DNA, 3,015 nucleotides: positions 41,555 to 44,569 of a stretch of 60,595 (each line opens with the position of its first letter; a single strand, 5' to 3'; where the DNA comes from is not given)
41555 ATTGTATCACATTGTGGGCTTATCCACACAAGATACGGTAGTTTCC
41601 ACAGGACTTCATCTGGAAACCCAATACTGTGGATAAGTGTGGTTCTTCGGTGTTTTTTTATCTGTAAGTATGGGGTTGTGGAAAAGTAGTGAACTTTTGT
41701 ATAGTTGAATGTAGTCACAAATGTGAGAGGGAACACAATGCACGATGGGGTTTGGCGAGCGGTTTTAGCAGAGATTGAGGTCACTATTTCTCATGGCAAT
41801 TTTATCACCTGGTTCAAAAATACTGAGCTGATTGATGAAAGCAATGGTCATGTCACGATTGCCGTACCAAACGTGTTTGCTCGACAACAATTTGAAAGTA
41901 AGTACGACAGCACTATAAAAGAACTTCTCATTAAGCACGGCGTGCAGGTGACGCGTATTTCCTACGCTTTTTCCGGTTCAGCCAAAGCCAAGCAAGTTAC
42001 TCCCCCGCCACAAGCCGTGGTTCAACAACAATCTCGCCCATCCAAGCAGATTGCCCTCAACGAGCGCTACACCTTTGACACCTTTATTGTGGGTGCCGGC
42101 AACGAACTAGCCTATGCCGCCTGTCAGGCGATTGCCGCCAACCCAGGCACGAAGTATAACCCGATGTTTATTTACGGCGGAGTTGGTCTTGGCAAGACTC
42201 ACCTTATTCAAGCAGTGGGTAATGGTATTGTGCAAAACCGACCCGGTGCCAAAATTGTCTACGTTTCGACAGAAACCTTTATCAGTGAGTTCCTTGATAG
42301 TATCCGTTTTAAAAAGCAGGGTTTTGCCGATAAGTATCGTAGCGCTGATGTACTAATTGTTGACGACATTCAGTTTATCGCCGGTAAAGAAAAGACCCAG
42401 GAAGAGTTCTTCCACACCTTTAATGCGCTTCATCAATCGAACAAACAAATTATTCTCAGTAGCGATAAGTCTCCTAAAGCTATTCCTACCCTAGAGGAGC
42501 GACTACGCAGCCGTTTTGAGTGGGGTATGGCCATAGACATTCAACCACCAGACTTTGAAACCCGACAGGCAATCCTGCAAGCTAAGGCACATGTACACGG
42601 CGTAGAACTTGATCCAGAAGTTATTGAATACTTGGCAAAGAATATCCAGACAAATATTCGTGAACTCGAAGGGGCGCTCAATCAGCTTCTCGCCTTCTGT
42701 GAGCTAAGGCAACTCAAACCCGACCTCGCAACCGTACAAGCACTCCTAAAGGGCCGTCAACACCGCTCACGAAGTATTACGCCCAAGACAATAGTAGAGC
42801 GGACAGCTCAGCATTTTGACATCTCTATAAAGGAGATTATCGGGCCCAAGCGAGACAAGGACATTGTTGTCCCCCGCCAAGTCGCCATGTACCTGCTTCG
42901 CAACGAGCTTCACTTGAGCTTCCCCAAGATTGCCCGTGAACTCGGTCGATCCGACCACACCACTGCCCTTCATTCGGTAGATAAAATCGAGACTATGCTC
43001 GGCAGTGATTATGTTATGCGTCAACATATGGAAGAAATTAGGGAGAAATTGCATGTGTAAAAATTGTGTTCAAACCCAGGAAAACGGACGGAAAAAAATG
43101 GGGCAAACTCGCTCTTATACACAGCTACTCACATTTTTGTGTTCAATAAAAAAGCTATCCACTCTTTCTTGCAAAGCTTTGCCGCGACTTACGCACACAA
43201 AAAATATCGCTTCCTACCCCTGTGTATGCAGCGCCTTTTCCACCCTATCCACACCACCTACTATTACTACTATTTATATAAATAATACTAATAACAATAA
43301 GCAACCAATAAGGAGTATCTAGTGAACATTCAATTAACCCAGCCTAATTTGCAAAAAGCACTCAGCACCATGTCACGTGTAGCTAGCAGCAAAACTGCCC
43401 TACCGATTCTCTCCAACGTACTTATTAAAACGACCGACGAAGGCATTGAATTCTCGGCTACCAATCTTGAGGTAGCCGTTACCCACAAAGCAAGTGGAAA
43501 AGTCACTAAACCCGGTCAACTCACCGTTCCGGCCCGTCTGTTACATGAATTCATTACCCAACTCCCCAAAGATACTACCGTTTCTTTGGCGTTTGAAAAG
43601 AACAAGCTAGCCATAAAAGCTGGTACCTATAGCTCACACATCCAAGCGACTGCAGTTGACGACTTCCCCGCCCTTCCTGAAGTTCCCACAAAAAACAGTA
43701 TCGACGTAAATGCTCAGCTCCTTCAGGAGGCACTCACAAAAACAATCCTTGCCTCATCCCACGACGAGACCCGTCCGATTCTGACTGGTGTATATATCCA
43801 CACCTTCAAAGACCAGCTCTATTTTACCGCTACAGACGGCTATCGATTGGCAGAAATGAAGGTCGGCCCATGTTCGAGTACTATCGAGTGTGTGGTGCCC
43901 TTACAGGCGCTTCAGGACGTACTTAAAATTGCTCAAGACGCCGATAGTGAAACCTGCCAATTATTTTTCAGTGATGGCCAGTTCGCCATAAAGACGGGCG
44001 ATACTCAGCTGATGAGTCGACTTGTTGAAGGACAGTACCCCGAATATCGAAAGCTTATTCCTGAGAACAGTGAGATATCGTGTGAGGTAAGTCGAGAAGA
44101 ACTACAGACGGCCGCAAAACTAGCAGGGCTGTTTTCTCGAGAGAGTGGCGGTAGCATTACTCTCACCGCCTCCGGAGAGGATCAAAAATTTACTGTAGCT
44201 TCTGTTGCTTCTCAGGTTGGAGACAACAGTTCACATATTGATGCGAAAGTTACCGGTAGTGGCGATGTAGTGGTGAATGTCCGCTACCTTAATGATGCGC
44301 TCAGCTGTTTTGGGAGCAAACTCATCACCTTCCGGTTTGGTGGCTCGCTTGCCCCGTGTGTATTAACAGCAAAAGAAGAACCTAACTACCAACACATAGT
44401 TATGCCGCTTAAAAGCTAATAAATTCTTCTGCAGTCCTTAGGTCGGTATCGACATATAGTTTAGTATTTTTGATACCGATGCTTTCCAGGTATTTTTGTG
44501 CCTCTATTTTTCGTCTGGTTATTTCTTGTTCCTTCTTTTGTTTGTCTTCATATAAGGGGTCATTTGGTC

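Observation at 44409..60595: Chromosomal, origin-adjacent type IV secretion-like machine with a Gram-positive-type core plus pilins, and no visible DNA-transfer module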

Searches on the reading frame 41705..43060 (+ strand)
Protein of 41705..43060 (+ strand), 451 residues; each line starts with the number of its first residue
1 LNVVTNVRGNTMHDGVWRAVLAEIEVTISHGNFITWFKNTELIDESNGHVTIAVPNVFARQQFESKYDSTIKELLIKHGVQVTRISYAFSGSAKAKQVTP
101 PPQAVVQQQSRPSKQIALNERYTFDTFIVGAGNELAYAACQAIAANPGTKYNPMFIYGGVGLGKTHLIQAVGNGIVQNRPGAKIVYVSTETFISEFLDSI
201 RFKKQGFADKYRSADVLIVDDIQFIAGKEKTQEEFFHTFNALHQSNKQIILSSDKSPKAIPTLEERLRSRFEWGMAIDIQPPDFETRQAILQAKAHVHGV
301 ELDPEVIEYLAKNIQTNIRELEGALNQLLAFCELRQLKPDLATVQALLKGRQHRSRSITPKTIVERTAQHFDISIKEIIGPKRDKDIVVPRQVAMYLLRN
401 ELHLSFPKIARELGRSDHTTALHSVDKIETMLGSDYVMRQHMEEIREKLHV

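Call 8: search_protein_families(library=pfam, proteins=[window:41705-43060:+], max_evalue=0.1)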
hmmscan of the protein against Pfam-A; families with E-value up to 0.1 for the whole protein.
window:41705-43060:+ (451 aa): 12 families
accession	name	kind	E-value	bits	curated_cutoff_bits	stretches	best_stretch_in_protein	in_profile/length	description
PF00308.24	Bac_DnaA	-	1.9e-70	236.7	23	1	118-278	1-162/162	Bacterial DnaA ATPAse domain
PF08299.17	Bac_DnaA_C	-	3.6e-23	81.8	31.5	1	361-428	2-69/69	Bacterial dnaA protein helix-turn-helix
PF11638.13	DnaA_N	-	1.2e-11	44.6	24.6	1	16-75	3-63/65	DnaA N-terminal domain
PF01695.23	IstB_IS21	-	5.9e-07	29.7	24.1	1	154-256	95-195/238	IstB-like ATP binding protein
PF00004.35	AAA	-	3.8e-06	27.8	21.2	1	154-272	1-124/131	ATPase family associated with various cellular activities (AAA)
PF22688.2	Hda_lid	-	1.2e-05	25.6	27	1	286-328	3-45/65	Hda, lid domain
PF13401.12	AAA_22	-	5.7e-05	23.9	27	1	153-228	7-97/130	AAA domain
PF01637.24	ATPase_2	-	0.00069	19.9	33.2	1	150-264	19-126/225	ATPase domain predominantly from Archaea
PF00910.28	RNA_helicase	-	0.0017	19.2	21.5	1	155-251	2-83/105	RNA helicase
PF13245.12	AAA_19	-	0.0052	17.4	25.1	1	142-188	2-48/134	AAA domain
PF02475.24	TRM5-TYW2_MTfase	-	0.049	14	28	0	293-318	58-84/164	TRM5/TYW2 methyltransferase domain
PF25201.1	nSTAND6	-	0.098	13.1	27.7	0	150-179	17-46/148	Novel STAND NTPase 6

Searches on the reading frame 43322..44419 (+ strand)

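Call 8: search_protein_families(library=pfam, proteins=[window:43322-44419:+], max_evalue=0.1)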
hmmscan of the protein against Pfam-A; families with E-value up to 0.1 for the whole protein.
window:43322-44419:+ (365 aa): 4 families
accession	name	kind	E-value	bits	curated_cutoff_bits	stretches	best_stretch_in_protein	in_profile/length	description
PF02767.21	DNA_pol3_beta_2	-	3.8e-29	101.8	27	2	129-241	2-116/116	DNA polymerase III beta subunit, central domain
PF00712.24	DNA_pol3_beta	-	1.2e-27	96.8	24.4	2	1-119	1-120/120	DNA polymerase III beta subunit, N-terminal domain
PF02768.20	DNA_pol3_beta_3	-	1.4e-16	60.8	27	1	243-363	1-120/121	DNA polymerase III beta subunit, C-terminal domain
PF23214.1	SH3_CYT4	-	0.083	13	27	0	149-202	15-68/73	Mitochondrial protein cyt-4 SH3 domain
